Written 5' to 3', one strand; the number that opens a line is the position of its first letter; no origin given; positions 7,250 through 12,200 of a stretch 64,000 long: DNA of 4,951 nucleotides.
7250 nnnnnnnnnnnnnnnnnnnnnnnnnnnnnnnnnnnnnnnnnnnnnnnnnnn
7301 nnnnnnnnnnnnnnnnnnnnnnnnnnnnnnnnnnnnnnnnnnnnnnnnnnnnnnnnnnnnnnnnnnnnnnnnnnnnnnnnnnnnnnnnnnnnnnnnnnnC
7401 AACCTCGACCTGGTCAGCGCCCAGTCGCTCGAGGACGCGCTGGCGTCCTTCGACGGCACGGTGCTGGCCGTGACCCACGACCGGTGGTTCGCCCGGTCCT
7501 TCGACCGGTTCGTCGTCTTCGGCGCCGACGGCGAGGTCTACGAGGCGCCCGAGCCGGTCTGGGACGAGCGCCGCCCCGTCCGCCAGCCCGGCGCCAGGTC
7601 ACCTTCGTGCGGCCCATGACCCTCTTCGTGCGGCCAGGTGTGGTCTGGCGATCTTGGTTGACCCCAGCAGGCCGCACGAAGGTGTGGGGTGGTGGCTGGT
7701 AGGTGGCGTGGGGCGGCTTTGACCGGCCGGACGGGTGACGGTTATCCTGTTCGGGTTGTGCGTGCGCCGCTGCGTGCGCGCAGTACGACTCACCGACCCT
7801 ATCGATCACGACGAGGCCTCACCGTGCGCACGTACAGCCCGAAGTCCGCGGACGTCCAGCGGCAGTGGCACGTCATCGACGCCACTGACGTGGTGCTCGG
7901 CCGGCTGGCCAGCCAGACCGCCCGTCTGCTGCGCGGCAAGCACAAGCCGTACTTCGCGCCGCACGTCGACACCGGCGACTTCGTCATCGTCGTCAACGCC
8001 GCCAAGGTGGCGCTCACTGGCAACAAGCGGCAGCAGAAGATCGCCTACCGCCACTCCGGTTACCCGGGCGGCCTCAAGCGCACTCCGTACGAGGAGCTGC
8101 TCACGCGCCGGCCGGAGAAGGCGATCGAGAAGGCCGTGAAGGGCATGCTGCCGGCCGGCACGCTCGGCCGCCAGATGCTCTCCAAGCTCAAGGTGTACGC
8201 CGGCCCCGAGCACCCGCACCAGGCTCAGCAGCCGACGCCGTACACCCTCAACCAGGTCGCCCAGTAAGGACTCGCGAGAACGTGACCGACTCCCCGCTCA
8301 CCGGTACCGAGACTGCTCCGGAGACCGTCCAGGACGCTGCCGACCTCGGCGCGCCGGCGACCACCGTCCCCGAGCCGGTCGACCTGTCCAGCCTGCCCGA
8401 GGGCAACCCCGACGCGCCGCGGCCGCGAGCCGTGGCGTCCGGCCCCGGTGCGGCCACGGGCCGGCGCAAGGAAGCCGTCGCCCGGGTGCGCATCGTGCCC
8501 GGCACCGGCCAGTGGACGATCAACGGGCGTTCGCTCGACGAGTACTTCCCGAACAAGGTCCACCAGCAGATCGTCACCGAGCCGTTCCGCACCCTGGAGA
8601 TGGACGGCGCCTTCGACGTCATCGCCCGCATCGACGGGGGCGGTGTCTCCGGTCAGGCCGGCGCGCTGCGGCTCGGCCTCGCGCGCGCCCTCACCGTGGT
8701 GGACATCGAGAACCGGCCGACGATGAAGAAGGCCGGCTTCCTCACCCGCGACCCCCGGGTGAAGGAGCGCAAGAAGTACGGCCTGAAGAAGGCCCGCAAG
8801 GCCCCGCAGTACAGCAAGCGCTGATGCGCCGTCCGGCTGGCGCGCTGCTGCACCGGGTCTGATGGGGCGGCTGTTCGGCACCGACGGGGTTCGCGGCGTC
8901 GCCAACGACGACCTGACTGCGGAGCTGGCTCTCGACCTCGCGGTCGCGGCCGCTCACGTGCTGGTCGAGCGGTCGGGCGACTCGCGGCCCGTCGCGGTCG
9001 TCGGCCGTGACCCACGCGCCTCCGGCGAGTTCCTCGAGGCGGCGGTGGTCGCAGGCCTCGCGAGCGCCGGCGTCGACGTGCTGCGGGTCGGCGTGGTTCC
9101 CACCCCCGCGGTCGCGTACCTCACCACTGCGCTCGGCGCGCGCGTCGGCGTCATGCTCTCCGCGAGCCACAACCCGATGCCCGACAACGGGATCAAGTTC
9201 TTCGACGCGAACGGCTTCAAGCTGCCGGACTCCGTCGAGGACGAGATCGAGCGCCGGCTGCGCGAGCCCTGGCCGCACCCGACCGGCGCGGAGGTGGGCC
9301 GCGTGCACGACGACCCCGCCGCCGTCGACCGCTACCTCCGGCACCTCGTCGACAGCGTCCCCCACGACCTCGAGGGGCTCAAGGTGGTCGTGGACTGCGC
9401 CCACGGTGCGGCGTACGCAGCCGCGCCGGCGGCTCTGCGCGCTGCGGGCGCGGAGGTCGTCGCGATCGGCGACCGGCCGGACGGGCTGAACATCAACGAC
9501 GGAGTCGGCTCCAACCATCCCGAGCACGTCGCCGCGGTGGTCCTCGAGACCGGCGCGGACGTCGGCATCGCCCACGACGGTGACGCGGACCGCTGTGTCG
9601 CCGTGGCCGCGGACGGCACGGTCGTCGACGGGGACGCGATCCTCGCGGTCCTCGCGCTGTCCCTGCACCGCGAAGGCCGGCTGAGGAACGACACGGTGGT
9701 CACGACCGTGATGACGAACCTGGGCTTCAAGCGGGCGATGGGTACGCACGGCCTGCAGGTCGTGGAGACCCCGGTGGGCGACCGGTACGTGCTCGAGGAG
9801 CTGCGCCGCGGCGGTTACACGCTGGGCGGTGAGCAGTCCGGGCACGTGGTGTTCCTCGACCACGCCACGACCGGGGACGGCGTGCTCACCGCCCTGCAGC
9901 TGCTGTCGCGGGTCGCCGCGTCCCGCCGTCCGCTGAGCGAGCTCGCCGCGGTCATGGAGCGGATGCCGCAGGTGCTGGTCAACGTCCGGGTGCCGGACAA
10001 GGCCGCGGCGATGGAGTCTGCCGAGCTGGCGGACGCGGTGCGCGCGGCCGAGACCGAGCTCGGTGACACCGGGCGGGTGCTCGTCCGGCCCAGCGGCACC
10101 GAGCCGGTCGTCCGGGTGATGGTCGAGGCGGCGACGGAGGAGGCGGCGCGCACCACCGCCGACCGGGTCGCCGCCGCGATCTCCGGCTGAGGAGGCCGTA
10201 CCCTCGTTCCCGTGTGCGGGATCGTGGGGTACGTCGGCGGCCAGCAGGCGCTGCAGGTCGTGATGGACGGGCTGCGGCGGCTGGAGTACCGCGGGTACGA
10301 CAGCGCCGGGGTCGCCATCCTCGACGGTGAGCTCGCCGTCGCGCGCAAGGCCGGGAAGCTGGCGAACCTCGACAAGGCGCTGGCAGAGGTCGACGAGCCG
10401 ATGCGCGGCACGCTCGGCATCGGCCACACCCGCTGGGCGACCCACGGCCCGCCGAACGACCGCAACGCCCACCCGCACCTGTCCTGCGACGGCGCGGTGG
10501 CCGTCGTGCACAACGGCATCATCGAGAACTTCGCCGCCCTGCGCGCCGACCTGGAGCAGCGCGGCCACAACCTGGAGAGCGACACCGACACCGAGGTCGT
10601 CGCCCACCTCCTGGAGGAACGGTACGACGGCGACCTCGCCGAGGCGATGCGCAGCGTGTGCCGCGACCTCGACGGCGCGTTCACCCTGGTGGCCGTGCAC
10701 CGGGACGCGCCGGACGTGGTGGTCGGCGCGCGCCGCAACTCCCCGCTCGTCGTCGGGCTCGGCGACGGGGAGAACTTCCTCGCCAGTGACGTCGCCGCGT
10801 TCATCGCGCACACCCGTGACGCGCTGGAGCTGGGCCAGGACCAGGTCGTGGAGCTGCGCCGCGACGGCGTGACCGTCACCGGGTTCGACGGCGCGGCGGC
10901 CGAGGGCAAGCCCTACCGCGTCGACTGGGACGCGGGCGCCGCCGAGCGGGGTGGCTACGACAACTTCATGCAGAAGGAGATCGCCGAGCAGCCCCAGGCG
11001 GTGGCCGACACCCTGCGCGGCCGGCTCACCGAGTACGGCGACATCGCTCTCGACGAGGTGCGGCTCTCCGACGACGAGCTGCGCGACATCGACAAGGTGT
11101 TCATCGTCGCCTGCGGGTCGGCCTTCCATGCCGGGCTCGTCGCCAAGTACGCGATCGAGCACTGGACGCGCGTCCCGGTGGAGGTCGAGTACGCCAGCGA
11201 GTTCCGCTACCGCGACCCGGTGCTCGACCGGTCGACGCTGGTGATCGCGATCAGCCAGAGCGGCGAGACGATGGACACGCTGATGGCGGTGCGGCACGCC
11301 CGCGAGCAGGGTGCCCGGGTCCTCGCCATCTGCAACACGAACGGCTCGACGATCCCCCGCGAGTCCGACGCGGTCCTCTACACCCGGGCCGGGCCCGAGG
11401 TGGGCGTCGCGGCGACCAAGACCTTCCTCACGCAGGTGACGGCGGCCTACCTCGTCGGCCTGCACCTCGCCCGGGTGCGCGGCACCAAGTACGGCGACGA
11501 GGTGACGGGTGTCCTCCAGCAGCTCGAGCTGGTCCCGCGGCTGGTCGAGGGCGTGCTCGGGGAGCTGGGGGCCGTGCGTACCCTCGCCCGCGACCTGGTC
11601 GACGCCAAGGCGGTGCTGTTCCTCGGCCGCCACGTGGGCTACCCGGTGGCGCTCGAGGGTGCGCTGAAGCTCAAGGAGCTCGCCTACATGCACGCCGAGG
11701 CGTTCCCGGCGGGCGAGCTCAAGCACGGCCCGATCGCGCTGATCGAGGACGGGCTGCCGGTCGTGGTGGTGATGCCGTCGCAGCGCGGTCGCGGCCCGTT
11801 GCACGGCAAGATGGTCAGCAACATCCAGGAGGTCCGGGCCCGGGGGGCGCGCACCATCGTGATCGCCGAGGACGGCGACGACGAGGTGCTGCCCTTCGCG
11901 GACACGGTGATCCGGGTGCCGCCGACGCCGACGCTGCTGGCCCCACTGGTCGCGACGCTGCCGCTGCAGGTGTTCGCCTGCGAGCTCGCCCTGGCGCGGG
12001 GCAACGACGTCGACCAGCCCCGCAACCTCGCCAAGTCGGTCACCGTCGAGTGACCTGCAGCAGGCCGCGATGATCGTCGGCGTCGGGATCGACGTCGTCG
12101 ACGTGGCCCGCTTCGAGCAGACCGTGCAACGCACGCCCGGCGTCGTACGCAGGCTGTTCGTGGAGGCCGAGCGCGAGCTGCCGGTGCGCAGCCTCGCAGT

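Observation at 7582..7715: Structured palindromic element (copy A) spanning the ABC-F stop codon, with two mutually exclusive stems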

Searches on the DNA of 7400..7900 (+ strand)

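Call 11: search_rna_families(source=window, start=7400, end=7900, threshold=evalue, max_evalue=10)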
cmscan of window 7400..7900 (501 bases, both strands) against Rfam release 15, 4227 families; matches with E-value up to 10: 2.
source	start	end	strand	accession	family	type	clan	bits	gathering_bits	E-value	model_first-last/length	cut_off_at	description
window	7431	7454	-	RF01356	CRISPR-DR28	Gene; CRISPR;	-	16.5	35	4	1-24/24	no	CRISPR RNA direct repeat element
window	7543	7597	-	RF04220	HCV_SL588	Cis-reg;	-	14.3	79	9.3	1-81/81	no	SL588 non-coding RNA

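Call 31: search_dna_similar(query=window:7585-7705:+, collection=plasmids, mode=distant, max_evalue=1, max_rows=15)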
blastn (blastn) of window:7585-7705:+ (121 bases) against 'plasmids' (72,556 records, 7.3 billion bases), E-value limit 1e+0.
No match.

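Call 59: build_rna_model(alignment_id=A7, structure=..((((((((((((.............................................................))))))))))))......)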
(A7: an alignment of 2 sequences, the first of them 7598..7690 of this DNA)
Model R1 built from alignment A7 (2 sequences, 93 columns); structure: as given.
model positions 93; base pairs 12; branch points 0; effective number of sequences 1.33; information 0.614 bits per position. Calibrated on 0.2 Mb of random sequence (short: E-values are rough).
structure used (alignment columns):
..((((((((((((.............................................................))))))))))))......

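Call 60: search_with_rna_model(model_id=R1, source=window, filters=off, max_evalue=10)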
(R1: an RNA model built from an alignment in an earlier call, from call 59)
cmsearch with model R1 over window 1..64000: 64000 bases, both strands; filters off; matches with E-value up to 10: 94.
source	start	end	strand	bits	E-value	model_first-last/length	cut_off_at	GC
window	61292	61384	+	113.6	2.6e-23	1-93/93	no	0.68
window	7598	7690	+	112.9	3.8e-23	1-93/93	no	0.66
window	61288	61380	-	27.3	0.00052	1-93/93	no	0.68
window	7594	7686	-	23.5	0.0037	1-93/93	no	0.66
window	16026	16118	+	22.2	0.007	1-93/93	no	0.74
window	42882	42920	-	17.8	0.069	1-93/93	no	0.82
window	36209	36250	-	15.6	0.21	1-93/93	no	0.79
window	60010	60088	+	15.1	0.28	1-93/93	no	0.71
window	61983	62055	-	13.6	0.58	1-93/93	no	0.77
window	36966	37012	-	13.2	0.72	1-93/93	no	0.79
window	42886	42924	+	13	0.8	1-93/93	no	0.82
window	36203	36266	+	12.7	0.97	1-93/93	no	0.77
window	49707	49794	+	12.5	1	1-93/93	no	0.7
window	4765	4796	+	12.2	1.2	1-93/93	no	0.88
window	38716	38742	+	12.1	1.3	1-93/93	no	0.85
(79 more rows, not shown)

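Call 61: search_with_rna_model(model_id=R1, sources=[L048, L049, L064, L065, L002, L021, L007, L024, L030, L044, L037, L003, L018, L022], filters=default, max_evalue=10)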
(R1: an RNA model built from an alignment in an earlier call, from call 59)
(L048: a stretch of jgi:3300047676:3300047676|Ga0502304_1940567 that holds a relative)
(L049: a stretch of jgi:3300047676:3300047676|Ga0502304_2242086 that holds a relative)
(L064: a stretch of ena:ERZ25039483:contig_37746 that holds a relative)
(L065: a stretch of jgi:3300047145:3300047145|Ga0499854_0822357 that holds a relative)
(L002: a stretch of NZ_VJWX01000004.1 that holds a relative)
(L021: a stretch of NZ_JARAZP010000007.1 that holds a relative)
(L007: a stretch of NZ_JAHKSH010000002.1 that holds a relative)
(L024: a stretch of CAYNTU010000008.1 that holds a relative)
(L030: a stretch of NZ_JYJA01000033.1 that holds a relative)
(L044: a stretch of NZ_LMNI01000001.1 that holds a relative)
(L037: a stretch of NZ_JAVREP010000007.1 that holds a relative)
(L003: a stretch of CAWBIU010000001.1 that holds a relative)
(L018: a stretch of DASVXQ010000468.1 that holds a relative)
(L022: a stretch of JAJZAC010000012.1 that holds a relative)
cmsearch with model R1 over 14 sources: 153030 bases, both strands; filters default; matches with E-value up to 10: 19.
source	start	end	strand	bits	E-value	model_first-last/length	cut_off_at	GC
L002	1401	1451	-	22.3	0.016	1-93/93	no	0.69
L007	5091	5180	+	22.1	0.018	1-93/93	no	0.67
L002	1405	1455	+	22.1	0.018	1-93/93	no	0.69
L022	2851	2952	-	19.6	0.066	1-93/93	no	0.69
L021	5045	5137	+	17.1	0.24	1-93/93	no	0.65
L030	5980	6075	-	16.9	0.27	1-93/93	no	0.69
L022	2855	2956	+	16.7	0.29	1-93/93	no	0.7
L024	2696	2788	+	15.8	0.46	1-93/93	no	0.61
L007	5094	5176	-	15.4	0.58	4-86/93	no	0.69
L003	6844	6943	-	14.7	0.82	1-93/93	no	0.69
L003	6846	6947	+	14.5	0.89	1-93/93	no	0.71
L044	357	391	+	14.3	1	1-93/93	no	0.8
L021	5041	5133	-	13.6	1.4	1-93/93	no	0.66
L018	3226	3309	-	13.6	1.4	1-93/93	no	0.64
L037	207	286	-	13.1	1.8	1-93/93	no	0.61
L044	2574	2669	+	13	2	1-93/93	no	0.7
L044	2367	2420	+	12.3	2.8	1-93/93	no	0.8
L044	6155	6238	-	12.2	2.9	1-93/93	no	0.73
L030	2411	2494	+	10.8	6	1-93/93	no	0.74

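Call 66: search_dna_similar(query=window:7587-7713:+, collection=phages, mode=distant, max_evalue=1, max_rows=10)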
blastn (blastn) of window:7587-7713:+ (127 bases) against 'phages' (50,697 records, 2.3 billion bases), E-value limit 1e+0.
No match.

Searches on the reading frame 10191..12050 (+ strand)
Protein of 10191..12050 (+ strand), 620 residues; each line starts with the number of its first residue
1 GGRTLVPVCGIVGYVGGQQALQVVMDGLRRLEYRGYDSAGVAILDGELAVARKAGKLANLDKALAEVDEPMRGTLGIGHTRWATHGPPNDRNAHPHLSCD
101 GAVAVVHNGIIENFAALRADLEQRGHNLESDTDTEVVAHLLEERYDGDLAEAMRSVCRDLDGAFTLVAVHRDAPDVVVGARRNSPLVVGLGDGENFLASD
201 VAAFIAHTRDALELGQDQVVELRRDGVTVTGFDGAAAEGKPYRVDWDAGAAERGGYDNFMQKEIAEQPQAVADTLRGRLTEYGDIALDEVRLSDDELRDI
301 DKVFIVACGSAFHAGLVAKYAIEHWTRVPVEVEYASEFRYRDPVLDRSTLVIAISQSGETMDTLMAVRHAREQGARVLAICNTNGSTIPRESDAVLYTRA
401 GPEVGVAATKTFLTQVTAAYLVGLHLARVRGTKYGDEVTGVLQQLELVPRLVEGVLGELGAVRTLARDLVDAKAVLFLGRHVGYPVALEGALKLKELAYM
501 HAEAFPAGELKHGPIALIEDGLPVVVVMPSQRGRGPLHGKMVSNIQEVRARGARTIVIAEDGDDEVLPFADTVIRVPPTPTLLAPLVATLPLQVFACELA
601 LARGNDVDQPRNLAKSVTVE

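Call 73: search_protein_families(library=pfam, max_evalue=1e-8, proteins=[window:10191-12050:+])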
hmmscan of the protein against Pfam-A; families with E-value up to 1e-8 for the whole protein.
window:10191-12050:+ (620 aa): 3 families
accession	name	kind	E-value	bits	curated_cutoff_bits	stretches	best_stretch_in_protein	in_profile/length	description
PF01380.27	SIS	-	2.8e-56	189.4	25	2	296-421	1-127/131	SIS domain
PF13522.11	GATase_6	-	2e-20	73.6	27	1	72-198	9-128/130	Glutamine amidotransferase domain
PF13537.11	GATase_7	-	8.3e-15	55.3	25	1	90-204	10-121/123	Glutamine amidotransferase domain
